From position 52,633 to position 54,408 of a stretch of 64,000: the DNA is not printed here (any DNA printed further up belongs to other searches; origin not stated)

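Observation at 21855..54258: A second GT-C-like paralog family is defined by a conserved '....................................' N-terminal loop.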

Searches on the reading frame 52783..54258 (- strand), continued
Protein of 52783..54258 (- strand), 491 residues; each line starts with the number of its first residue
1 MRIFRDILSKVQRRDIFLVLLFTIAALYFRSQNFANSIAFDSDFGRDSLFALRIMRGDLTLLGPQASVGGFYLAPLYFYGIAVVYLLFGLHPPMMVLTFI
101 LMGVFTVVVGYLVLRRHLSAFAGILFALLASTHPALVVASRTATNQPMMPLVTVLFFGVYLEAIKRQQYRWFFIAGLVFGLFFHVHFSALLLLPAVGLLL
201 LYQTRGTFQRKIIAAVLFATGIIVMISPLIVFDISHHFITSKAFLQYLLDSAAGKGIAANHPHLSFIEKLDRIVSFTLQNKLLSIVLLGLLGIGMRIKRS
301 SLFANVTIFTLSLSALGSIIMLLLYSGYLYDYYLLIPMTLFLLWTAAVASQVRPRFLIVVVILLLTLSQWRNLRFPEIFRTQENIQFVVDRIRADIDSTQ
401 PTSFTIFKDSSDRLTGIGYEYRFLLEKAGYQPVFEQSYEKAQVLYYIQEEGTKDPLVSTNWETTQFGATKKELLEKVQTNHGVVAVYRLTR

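Call 55: search_protein_families(library=ncbifam, proteins=[L017:908-1882:+, L017:1882-2835:+, L017:2832-4001:+], max_evalue=0.00001)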
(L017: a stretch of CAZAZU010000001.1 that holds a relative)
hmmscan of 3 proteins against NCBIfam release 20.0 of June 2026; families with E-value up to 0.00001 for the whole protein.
L017:908-1882:+ (324 aa): 11 families
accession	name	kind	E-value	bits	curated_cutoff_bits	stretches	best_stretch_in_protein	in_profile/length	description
TIGR01472.1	gmd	equivalog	6e-136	453.1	415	1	3-317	2-340/342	GDP-mannose 4,6-dehydratase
TIGR01181.1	dTDP_gluc_dehyt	equivalog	1e-30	106.9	365.1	1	4-316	2-312/321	dTDP-glucose 4,6-dehydratase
TIGR04180.1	EDH_00030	hypoth_equivalog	4e-29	101.6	475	1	5-302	2-296/297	NAD-dependent 4,6-dehydratase LegB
TIGR02622.1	CDP_4_6_dhtase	equivalog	2.2e-22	79.7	278.45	1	3-165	6-172/352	CDP-glucose 4,6-dehydratase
TIGR01179.1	galE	equivalog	1.6e-20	73.2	262.3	1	4-314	2-320/332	UDP-glucose 4-epimerase GalE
NF007582.0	PRK10217.1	equivalog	6.1e-12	45.3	698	1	47-313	50-329/355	dTDP-glucose 4,6-dehydratase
NF043036.1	ErythonDh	equivalog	1.5e-11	44.1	325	1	3-161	2-163/321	D-erythronate dehydrogenase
NF007490.0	PRK10084.1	subfamily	2.3e-10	40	649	1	5-316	4-335/361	dTDP-glucose 4,6-dehydratase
NF007956.0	PRK10675.1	subfamily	2e-08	33.7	394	1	4-155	3-157/338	UDP-glucose 4-epimerase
NF011728.1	PRK15181.1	equivalog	5.5e-07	28.9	760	1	49-314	70-336/348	Vi polysaccharide biosynthesis UDP-N-acetylglucosaminuronic acid C-4 epimerase TviC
NF052578.1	StrlDmthSdmBMthl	equivalog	4.2e-06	26.7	600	0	4-254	3-239/328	sterol demethylase protein SdmB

L017:1882-2835:+ (317 aa): 22 families
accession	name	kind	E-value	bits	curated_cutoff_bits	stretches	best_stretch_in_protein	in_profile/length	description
TIGR01181.1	dTDP_gluc_dehyt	equivalog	4.4e-41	141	365.1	1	4-315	2-312/321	dTDP-glucose 4,6-dehydratase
TIGR04180.1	EDH_00030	hypoth_equivalog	1.2e-35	123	475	1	4-300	1-295/297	NAD-dependent 4,6-dehydratase LegB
NF005998.1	PRK08125.1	equivalog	2.5e-32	112.1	777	1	2-314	316-649/649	bifunctional UDP-4-amino-4-deoxy-L-arabinose formyltransferase/UDP-glucuronic acid oxidase ArnA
TIGR01179.1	galE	equivalog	2.7e-31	108.6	262.3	1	4-310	2-321/332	UDP-glucose 4-epimerase GalE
NF008872.0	PRK11908.1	equivalog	3.9e-29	101.8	294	1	1-315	1-336/349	bifunctional UDP-4-keto-pentose/UDP-xylose synthase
TIGR02197.1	heptose_epim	equivalog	6.6e-25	87.9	274.6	1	4-314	1-313/316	ADP-glyceromanno-heptose 6-epimerase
NF007490.0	PRK10084.1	subfamily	1.7e-23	83.2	649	1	4-314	3-334/361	dTDP-glucose 4,6-dehydratase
NF011728.1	PRK15181.1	equivalog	1.1e-22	80.6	760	1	5-314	19-337/348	Vi polysaccharide biosynthesis UDP-N-acetylglucosaminuronic acid C-4 epimerase TviC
NF007582.0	PRK10217.1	equivalog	6e-21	74.9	698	1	1-314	1-331/355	dTDP-glucose 4,6-dehydratase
NF007956.0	PRK10675.1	subfamily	2e-15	56.8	394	1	3-311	2-326/338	UDP-glucose 4-epimerase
NF047922.1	GDPFucSynFcl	equivalog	9.7e-14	51.5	500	1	65-314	51-301/308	GDP-L-fucose synthase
TIGR01472.1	gmd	equivalog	2.6e-12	46.6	415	1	4-170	3-174/342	GDP-mannose 4,6-dehydratase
NF041015.1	UDPsulfquin_syn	equivalog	8.4e-12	44.7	575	0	197-267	242-313/384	UDP-sulfoquinovose synthase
NF043036.1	ErythonDh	equivalog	6.1e-11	42.1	325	1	3-178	2-176/321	D-erythronate dehydrogenase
TIGR02622.1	CDP_4_6_dhtase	equivalog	3.3e-10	39.6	278.45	1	2-316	5-332/352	CDP-glucose 4,6-dehydratase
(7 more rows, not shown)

L017:2832-4001:+ (389 aa): 10 families
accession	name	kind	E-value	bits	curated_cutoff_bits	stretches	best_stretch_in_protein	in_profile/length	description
TIGR04182.1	glyco_TIGR04182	equivalog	1.5e-15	57.3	325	1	4-262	3-238/293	S-layer glycoprotein N-glycosyltransferase AglJ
NF047588.1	GlcsyltransPgfSStrep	equivalog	3.1e-14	52.9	500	1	1-222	1-205/308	glycosyltransferase PgfS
NF041391.1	DPhHxTase_Halo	equivalog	8.9e-13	47.7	375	1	9-220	3-190/213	dolichyl-phosphate hexose transferase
NF007986.1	PRK10714.1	equivalog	9.3e-10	38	529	1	2-172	7-166/316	undecaprenyl-phosphate 4-deoxy-4-formamido-L-arabinose transferase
NF038302.1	EPS_HpsE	equivalog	9.4e-10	37.9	300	1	4-104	4-101/307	hormogonium polysaccharide biosynthesis glycosyltransferase HpsE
NF058614.1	PPMAGASynPpgS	equivalog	1e-09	38.1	370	1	4-211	3-195/226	polyprenyl-phospho-N-acetylgalactosaminyl synthase PpgS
NF050050.1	ProtGlycPglI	equivalog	6.2e-08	32.4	500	1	4-124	5-118/306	GalNAc(5)-diNAcBac-PP-undecaprenol beta-1,3-glucosyltransferase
NF041875.1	EPS_EpsD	equivalog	1.2e-07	31.5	370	1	5-121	3-111/325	exopolysaccharide biosynthesis glycosyltransferase EpsD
TIGR03937.1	PgaC_IcaA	equivalog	1.4e-07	30.9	422.3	1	4-110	48-146/407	poly-beta-1,6-N-acetyl-D-glucosamine synthase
TIGR03469.1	HpnB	hypoth_equivalog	3.8e-07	29.5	379.25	1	4-116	47-162/386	hopene-associated glycosyltransferase HpnB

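Call 84: search_dna_similar(query=P0077, collection=plasmids, mode=protein, max_evalue=0.001, max_rows=15)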
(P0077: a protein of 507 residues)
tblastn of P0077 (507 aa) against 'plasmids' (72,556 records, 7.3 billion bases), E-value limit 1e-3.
No match.
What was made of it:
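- Tried and rejected: tblastn of a DEGRD-branch member (P0077) against 72,556 plasmids: no match (call 84).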
